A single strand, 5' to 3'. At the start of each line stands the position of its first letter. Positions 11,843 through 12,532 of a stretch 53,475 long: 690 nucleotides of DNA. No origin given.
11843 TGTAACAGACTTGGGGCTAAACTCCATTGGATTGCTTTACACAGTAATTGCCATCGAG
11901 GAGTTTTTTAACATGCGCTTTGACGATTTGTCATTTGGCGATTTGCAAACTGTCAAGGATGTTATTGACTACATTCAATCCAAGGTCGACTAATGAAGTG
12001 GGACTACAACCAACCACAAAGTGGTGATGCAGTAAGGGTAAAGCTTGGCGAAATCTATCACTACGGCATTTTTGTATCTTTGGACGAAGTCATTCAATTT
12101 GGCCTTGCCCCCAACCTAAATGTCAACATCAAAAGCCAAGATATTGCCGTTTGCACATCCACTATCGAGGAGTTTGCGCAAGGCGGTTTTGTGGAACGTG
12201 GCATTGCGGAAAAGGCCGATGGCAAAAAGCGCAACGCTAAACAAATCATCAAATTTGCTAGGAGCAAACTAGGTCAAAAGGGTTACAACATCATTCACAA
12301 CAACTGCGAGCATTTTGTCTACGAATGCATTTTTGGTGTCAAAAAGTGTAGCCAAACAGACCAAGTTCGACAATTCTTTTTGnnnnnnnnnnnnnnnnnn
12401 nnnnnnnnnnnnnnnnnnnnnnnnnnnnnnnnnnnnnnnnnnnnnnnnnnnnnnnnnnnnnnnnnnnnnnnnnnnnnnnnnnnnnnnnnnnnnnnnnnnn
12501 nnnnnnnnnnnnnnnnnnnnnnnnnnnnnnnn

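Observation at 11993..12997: LRAT/PLAAT-like thiol acyltransferase fused to a phosphopantetheinyl transferase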

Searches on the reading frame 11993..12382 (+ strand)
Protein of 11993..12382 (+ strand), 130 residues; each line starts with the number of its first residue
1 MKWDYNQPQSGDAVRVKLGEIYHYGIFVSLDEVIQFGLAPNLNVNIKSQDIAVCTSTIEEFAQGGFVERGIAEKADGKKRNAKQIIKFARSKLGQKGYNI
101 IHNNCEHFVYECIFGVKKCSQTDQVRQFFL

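Call 39: search_protein_representatives(protein=window:11993-12382:+)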
Query: 130 residues. Proteins with E-value up to 0.001 (for the whole library): 1420; up to 1e-10: 274; up to 1e-30: 36. The best 150 are listed.
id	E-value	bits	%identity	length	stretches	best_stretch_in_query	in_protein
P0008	5.1e-47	175.6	60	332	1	1-130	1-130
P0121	2.5e-41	157.2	54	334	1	1-129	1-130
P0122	1.3e-40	154.9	53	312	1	1-127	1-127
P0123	4.3e-40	153.2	53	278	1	1-129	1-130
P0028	7.9e-40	152.4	56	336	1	1-129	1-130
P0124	9.9e-40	152.1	54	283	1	1-129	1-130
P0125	3.5e-38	147.1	50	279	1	1-129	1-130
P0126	9.4e-37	142.4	51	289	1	1-129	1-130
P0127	2.3e-36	141.2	51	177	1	1-129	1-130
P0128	6.5e-36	139.7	55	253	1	1-129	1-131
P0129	1.5e-35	138.6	49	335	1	1-128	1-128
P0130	1.9e-35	138.2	53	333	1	1-129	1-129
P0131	4.4e-35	137.0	52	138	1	1-128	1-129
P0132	9.3e-35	136.0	47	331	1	1-129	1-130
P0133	2.6e-34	134.5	49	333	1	1-129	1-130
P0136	1.3e-33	132.3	49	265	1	1-128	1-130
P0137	2.3e-33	131.5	48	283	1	1-129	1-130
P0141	7.1e-33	129.9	47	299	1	1-129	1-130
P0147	3.0e-32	127.9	52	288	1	1-129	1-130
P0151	1.3e-31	125.8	48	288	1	1-129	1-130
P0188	1.0e-27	113.2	46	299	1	1-127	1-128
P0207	8.7e-26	107.0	43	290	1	2-125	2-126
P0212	4.1e-25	104.8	41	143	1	1-127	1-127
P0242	1.0e-21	93.8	39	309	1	8-126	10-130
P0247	6.2e-21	91.3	39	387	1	2-126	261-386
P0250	9.0e-21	90.8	38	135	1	2-125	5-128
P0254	4.0e-20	88.7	40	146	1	2-127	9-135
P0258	2.9e-19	85.9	40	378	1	6-125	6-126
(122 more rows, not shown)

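Call 41: search_protein_families(library=pfam, proteins=[P0247, P0258, P0131, P0254, P0250, P0212], max_evalue=0.01)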
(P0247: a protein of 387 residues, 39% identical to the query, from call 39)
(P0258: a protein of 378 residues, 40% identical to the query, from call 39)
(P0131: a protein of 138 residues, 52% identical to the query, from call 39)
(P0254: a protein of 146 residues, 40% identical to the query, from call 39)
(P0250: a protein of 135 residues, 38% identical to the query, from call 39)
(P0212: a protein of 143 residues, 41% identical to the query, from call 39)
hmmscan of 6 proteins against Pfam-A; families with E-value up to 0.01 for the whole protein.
P0247 (387 aa): 3 families
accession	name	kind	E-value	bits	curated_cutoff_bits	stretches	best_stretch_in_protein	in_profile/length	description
PF04970.19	LRAT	-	7.5e-25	88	24.3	1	267-376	3-118/120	Lecithin retinol acyltransferase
PF01553.26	Acyltransferase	-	1.4e-21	77.1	23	1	56-173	12-131/132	Acyltransferase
PF03279.18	Lip_A_acyltrans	-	0.0058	16.3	22.3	0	53-198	112-263/295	Bacterial lipid A biosynthesis acyltransferase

P0258 (378 aa): 2 families
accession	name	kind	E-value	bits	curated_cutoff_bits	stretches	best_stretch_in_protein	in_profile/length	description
PF04970.19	LRAT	-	2.2e-16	60.7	24.3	1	8-116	3-117/120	Lecithin retinol acyltransferase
PF01648.25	ACPS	-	6.9e-09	36.2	25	1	242-329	1-74/111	4'-phosphopantetheinyl transferase superfamily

P0131 (138 aa): 2 families
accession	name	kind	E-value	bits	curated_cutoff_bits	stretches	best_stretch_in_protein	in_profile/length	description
PF04970.19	LRAT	-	1.4e-16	61.3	24.3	1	8-116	3-117/120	Lecithin retinol acyltransferase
PF05608.18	RTE1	-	0.0019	18.7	29.4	1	74-123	85-134/149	RTE1-like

P0254 (146 aa): 1 family
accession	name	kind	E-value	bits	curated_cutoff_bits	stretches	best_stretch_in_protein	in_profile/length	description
PF04970.19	LRAT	-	1.2e-24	87.3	24.3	1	17-125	5-119/120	Lecithin retinol acyltransferase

P0250 (135 aa): 2 families
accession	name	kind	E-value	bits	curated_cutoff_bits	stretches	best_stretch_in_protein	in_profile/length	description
PF04970.19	LRAT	-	1.1e-22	81.1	24.3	1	12-119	4-118/120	Lecithin retinol acyltransferase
PF05903.20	Peptidase_C97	-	0.00028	21.2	29.2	1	79-128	81-129/151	PPPDE putative peptidase domain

P0212 (143 aa): 1 family
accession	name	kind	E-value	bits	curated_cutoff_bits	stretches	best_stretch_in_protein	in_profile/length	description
PF04970.19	LRAT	-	2.1e-17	64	24.3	1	8-116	3-118/120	Lecithin retinol acyltransferase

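Call 42: find_encoding_contigs(protein=P0247, flank=8000, max_places=3)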
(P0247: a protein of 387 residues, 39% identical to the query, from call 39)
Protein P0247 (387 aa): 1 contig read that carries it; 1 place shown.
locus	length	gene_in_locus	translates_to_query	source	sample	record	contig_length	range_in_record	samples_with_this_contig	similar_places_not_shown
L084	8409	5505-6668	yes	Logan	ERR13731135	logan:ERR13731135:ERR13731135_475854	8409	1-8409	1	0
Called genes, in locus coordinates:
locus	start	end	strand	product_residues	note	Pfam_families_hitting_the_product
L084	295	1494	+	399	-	PF00933:Glyco_hydro_3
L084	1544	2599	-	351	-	PF00535:Glycos_transf_2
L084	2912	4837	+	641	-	PF00501:AMP-binding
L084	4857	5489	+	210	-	PF01553:Acyltransferase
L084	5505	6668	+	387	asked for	PF01553:Acyltransferase, PF04970:LRAT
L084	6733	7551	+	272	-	PF23023:Anti-Pycsar_Apyc1 (weak), PF00753:Lactamase_B, PF12706:Lactamase_B_2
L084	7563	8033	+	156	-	PF01451:LMWPc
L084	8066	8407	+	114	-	?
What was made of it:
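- The PlsC::LRAT operon has no free ACP gene (call 42).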

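Call 44: find_encoding_contigs(protein=P0254, flank=8000, max_places=3)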
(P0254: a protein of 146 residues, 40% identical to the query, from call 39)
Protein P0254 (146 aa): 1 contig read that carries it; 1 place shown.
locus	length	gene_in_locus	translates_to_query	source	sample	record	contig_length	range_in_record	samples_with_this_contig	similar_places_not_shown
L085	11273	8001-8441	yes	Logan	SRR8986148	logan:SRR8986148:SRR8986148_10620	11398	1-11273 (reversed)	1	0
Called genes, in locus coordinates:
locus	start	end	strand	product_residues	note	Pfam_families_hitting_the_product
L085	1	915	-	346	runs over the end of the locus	?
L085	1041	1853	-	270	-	-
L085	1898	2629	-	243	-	-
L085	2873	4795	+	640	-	PF00501:AMP-binding, PF00550:PP-binding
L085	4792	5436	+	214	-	PF01553:Acyltransferase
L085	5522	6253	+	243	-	PF01553:Acyltransferase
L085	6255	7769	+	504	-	PF00501:AMP-binding, PF23562:AMP-binding_C_3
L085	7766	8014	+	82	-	-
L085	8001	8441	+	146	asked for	PF04970:LRAT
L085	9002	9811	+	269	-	PF03446:NAD_binding_2, PF03807:F420_oxidored, PF14748:P5CR_dimer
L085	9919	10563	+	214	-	-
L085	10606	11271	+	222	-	?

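Call 45: find_encoding_contigs(protein=P0131, flank=8000, max_places=3)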
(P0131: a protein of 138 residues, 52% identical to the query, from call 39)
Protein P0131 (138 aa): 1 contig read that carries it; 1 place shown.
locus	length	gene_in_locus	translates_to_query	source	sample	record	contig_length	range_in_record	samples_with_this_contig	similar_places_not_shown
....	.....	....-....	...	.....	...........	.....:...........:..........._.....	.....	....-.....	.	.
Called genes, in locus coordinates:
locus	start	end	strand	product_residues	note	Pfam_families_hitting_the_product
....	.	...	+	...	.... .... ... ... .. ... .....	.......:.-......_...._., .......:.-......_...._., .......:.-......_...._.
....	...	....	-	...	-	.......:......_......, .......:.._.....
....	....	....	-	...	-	-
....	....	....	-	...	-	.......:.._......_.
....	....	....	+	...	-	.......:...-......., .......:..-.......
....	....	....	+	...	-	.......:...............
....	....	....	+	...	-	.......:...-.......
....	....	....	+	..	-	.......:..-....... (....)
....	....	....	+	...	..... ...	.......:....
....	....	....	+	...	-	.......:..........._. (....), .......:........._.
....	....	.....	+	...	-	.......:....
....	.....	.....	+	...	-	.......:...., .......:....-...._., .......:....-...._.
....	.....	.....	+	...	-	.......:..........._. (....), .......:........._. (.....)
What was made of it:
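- Stand-alone LRAT forms function in the same operon with no PPTase fold (calls 44, 45).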

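Call 50: find_encoding_contigs(protein=P0124, flank=9000, max_places=2)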
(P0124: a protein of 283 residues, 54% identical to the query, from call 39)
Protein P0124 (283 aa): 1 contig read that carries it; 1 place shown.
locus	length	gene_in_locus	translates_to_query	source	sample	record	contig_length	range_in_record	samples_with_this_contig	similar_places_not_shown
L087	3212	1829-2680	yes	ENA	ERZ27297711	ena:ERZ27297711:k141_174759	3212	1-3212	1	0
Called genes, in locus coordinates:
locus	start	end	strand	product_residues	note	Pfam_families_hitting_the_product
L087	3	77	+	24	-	?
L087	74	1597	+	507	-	PF00501:AMP-binding, PF23562:AMP-binding_C_3 (weak)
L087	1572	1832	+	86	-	PF00550:PP-binding (weak)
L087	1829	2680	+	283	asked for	PF04970:LRAT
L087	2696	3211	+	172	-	?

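Call 51: find_encoding_contigs(protein=P0147, flank=9000, max_places=2)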
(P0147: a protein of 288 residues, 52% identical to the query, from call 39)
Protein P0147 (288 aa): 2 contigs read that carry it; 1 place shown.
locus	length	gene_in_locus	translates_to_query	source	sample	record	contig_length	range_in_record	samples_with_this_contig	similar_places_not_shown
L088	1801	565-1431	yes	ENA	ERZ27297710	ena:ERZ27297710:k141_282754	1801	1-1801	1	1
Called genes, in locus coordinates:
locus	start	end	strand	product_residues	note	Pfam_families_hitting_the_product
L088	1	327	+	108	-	?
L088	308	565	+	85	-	PF00550:PP-binding (weak)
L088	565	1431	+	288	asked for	PF04970:LRAT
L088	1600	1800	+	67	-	?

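Call 64: find_homologous_proteins(query=P0247, max_evalue=1e-20)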
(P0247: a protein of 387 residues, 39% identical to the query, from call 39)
Query P0247 (387 aa): 2 proteins with E <= 1e-20 among 1476 candidates.
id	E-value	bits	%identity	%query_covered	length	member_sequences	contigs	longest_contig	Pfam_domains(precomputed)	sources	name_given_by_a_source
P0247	1.0e-266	902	100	100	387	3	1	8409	PF04970.20,PF01553.27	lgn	-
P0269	9.4e-152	523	61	94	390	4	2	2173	PF04970.20,PF01553.27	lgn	-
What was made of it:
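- A PlsC::LRAT fusion recurs in two clusters that are 61% identical (calls 41, 42, 64).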

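Call 65: find_encoding_contigs(protein=P0126, flank=10000, max_places=2)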
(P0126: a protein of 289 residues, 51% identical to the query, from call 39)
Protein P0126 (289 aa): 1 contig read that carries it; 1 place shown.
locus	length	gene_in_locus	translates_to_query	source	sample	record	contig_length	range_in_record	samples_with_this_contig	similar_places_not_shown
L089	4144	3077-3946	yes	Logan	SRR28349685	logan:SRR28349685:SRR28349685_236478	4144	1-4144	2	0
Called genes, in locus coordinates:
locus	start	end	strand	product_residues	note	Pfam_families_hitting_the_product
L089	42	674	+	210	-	PF01553:Acyltransferase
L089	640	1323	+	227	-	PF01553:Acyltransferase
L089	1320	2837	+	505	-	PF00501:AMP-binding, PF23562:AMP-binding_C_3 (weak)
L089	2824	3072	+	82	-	-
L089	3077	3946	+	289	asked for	PF04970:LRAT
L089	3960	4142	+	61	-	?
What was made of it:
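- They sit in the same slot (calls 50, 51, 65). This holds for stand-alone and degenerate forms too (calls 44, 45, 50, 51, 65).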

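Call 66: find_encoding_contigs(protein=P0137, flank=10000, max_places=2)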
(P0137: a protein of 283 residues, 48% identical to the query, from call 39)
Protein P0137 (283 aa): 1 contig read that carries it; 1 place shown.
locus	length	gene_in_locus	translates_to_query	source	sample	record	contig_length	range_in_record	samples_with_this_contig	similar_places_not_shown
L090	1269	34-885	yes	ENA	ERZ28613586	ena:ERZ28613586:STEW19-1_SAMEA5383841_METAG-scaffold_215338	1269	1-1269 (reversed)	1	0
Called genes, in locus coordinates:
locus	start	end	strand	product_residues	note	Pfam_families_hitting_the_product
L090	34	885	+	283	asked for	PF04970:LRAT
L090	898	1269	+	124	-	?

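Call 73: search_protein_families(library=pfam, proteins=[P0141, P0188, P0136, P0207, P0242, P0124, P0151], max_evalue=0.01)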
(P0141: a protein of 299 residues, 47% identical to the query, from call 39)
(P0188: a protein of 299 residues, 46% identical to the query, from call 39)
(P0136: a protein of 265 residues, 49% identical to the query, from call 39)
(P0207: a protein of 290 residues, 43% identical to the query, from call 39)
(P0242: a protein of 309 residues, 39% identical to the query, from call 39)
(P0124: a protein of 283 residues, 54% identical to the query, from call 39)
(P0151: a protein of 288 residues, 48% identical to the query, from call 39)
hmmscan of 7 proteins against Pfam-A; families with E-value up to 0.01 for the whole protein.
P0141 (299 aa): 2 families
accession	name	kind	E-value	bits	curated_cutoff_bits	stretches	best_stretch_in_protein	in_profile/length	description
PF13320.12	GH123_cat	-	1.5e-23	84.1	23.1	1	167-251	246-324/324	Glycoside hydrolase 123, catalytic domain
PF04970.19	LRAT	-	4e-20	72.7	24.3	1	8-118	3-119/120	Lecithin retinol acyltransferase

P0188 (299 aa): 2 families
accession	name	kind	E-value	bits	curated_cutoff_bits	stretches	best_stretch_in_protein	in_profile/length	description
PF04970.19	LRAT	-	1.7e-17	64.2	24.3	1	8-118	3-119/120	Lecithin retinol acyltransferase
PF05903.20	Peptidase_C97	-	0.00043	20.6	29.2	1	18-113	30-117/151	PPPDE putative peptidase domain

P0136 (265 aa): 1 family
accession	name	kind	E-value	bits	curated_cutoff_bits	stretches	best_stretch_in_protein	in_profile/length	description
PF04970.19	LRAT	-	4.7e-17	62.8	24.3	1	8-119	3-119/120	Lecithin retinol acyltransferase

P0207 (290 aa): 2 families
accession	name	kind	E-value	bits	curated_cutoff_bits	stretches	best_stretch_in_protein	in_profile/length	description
PF04970.19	LRAT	-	2.4e-20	73.5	24.3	1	7-117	2-118/120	Lecithin retinol acyltransferase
PF05608.18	RTE1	-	0.0026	18.3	29.4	1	27-114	46-125/149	RTE1-like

P0242 (309 aa): 2 families
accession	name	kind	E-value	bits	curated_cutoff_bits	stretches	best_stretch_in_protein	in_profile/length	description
PF04970.19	LRAT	-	1.7e-15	57.8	24.3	1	10-121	3-119/120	Lecithin retinol acyltransferase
PF05903.20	Peptidase_C97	-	0.00013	22.3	29.2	1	21-141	31-138/151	PPPDE putative peptidase domain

P0124 (283 aa): 1 family
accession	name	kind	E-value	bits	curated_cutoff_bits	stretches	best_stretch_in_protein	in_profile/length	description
PF04970.19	LRAT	-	1.7e-14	54.6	24.3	1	7-117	2-118/120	Lecithin retinol acyltransferase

P0151 (288 aa): 1 family
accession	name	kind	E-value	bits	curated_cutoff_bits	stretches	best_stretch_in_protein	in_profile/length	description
PF04970.19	LRAT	-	1.4e-15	58.1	24.3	1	9-118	4-119/120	Lecithin retinol acyltransferase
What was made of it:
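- Weak secondary hits to PPPDE/Peptidase_C97 appear for some relatives (calls 41, 73).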

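Call 82: predict_structure(alignment_id=A5)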
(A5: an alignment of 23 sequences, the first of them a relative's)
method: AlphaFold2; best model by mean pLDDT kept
length: 283 residues; sequences in the alignment: 23
mean_pLDDT: 91.8   pTM: 0.68
mean pLDDT of the five models: 91.8, 90.6, 90.4, 89.9, 89.7
residues with pLDDT >= 90: 219; 70-90: 49; 50-70: 15; < 50: 0
segments of 3 or more residues with pLDDT < 50: none
pLDDT, mean of each block of 10 residues (from residue 1): 97 95 97 96 90 98 97 90 98 96 92 94 82 87 95 97 97 98 95 96 94 96 93 73 70 92 83 90 70
secondary structure, 60 per line:
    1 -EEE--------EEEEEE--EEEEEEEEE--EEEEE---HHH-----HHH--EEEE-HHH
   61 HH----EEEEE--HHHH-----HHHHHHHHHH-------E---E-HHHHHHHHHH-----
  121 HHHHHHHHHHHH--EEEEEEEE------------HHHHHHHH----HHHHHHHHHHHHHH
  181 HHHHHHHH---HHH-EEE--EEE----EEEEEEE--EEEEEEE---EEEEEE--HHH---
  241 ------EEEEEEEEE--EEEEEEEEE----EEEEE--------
elements in order: E2-4 E13-18 E21-29 E32-36 E53-56 H58-62 E67-71 H74-77 H83-92 H106-115 H121-132 E135-142 H155-162 H167-188 E196-198 E201-203 E208-214 E217-223 E227-232 E247-255 E258-266 E271-275
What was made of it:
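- The catalytically dead PPTase half is still predicted to be a compact, confident domain (pLDDT 91.8, call 82).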

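Call 84: fold_search(model_id=the predicted structure, library=pdb)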
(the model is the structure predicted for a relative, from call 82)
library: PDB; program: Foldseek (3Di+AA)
matches with E <= 10: 356; with E <= 0.001: 12
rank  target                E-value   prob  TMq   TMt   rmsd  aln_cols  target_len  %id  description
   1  4fa0                  1.4e-05  1.00  0.32  0.81   3.3       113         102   18  Crystal structure of human AdPLA to 2.65 A resolution (released 2012-06-06)
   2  7zot_A                1.8e-05  1.00  0.32  0.72   4.5       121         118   20  crystal structure of PLAAT4 N-terminal domain (released 2022-10-26)
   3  7zom                  2.6e-05  1.00  0.32  0.80   3.1       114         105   18  Crystal structure of N-terminal catalytic domain of human PLAAT3 (released 2023-04-26)
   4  4dpz                  3.3e-05  1.00  0.31  0.74   4.1       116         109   16  Crystal structure of human HRASLS2 (released 2012-05-30)
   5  4dot                  5.3e-05  1.00  0.31  0.80   3.3       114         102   18  Crystal structure of human HRASLS3. (released 2012-05-30)
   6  8iuf_E7               1.9e-04  1.00  0.35  0.39   4.3       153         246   18  Cryo-EM structure of Euglena gracilis super-complex I+III2+IV, composite (released 2024-02-28)
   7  4mrt_A                1.9e-04  1.00  0.34  0.41   7.0       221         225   12  Structure of the Phosphopantetheine Transferase Sfp in Complex with Coenzyme A and a Peptidyl Carrier Protein (released 2014-04-23)
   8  1qr0                  3.7e-04  1.00  0.35  0.42   6.0       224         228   10  CRYSTAL STRUCTURE OF THE 4'-PHOSPHOPANTETHEINYL TRANSFERASE SFP-COENZYME A COMPLEX (released 1999-12-10)
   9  7c3z                  4.6e-04  1.00  0.31  0.77   3.6       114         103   17  The structure of class II tumor suppressor protein H-REV107 (released 2021-05-19)
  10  2kyt_MODEL_1_A        8.8e-04  1.00  0.33  0.69   5.4       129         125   18  Solution structure of the H-REV107 N-terminal domain (released 2010-11-03)
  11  2byd                  9.3e-04  1.00  0.34  0.34   9.8       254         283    9  Structure of aminoadipate-semialdehyde dehydrogenase- phosphopantetheinyl transferase (released 2005-08-05)
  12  2cg5_A                9.3e-04  1.00  0.34  0.36   9.9       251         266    8  Structure of aminoadipate-semialdehyde dehydrogenase- phosphopantetheinyl transferase in complex with cytosolic acyl c (released 2006-03-01)
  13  2c43                  1.3e-03  1.00  0.37  0.37   9.6       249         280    8  STRUCTURE OF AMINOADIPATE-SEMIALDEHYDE DEHYDROGENASE- PHOSPHOPANTETHEINYL TRANSFERASE IN COMPLEX WITH COENZYME A (released 2005-10-24)
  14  4q95_A                2.5e-03  1.00  0.24  0.46  14.3       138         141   13  Crystal structure of HRASLS3/LRAT chimeric protein (released 2014-10-29)
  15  4q95_B                2.7e-03  1.00  0.26  0.55  12.8       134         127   15  Crystal structure of HRASLS3/LRAT chimeric protein (released 2014-10-29)
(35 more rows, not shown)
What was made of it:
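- It still matches Sfp (E 2e-4, call 84).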
